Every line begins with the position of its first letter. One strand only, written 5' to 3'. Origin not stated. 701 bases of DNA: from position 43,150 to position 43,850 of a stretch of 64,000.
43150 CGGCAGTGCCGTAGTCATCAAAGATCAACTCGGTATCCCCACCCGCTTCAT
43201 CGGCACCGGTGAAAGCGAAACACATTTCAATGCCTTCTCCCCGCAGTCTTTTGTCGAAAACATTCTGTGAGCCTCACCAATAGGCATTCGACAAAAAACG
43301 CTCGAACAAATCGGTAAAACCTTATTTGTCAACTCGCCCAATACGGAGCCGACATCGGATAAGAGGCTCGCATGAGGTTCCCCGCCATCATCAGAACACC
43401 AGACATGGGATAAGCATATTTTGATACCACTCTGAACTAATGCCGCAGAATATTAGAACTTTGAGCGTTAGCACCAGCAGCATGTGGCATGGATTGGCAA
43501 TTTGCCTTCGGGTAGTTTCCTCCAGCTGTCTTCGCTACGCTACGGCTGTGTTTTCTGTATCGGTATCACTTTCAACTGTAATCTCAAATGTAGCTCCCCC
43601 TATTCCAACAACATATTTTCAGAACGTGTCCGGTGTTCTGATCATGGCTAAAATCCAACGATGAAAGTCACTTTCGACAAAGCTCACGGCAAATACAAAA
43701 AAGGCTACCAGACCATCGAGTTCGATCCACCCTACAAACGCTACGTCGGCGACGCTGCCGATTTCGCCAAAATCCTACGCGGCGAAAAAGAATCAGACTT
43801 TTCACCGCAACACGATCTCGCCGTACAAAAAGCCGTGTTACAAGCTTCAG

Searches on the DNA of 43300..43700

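Call 42: search_rna_families(source=window, start=43300, end=43700, threshold=evalue, max_evalue=5)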
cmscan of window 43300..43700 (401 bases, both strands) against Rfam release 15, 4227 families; matches with E-value up to 5: 0.
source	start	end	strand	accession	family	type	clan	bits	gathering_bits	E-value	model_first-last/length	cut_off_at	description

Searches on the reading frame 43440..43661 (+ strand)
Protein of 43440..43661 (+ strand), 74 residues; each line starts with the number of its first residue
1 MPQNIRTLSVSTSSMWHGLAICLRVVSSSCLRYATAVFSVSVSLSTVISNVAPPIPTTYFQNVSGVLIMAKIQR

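Call 29: find_encoding_contigs(protein=P0005, flank=10000)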
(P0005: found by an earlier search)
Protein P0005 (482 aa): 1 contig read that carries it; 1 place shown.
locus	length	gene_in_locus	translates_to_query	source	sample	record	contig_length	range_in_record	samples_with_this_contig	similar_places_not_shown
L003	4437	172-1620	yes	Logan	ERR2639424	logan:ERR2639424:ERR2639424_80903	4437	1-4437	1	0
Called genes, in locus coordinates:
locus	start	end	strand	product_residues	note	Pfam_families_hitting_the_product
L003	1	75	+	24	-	?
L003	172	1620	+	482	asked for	PF05048:NosD (weak), PF13229:Beta_helix, PF05048:NosD, PF13229:Beta_helix (weak)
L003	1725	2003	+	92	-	PF04365:BrnT_toxin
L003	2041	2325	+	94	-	PF12441:CopG_antitoxin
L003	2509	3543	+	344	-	PF01408:GFO_IDH_MocA, PF02894:GFO_IDH_MocA_C, PF22725:GFO_IDH_MocA_C3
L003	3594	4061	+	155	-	PF00075:RNase_H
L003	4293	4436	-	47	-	?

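Call 30: find_encoding_contigs(protein=P0001, flank=10000)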
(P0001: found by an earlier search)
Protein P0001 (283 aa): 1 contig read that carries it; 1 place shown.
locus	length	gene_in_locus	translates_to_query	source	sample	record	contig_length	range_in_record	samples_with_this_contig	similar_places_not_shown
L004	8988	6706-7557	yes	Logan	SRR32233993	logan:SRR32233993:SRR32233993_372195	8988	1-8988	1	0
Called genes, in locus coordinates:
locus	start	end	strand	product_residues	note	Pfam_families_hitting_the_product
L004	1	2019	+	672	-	?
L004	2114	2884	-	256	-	PF00561:Abhydrolase_1, PF12697:Abhydrolase_6 (faint), PF03959:FSH1 (weak), PF12146:Hydrolase_4 (faint)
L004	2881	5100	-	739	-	PF22842:Pel9A-like_beta_helix (weak), PF05048:NosD (faint), PF13229:Beta_helix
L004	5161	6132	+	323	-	PF01261:AP_endonuc_2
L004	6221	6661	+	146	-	PF01029:NusB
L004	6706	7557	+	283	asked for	PF02881:SRP54_N (weak), PF06414:Zeta_toxin (weak), PF00448:SRP54, PF01656:CbiA (weak), PF13604:AAA_30 (weak)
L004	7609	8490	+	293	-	PF01261:AP_endonuc_2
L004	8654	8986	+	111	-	?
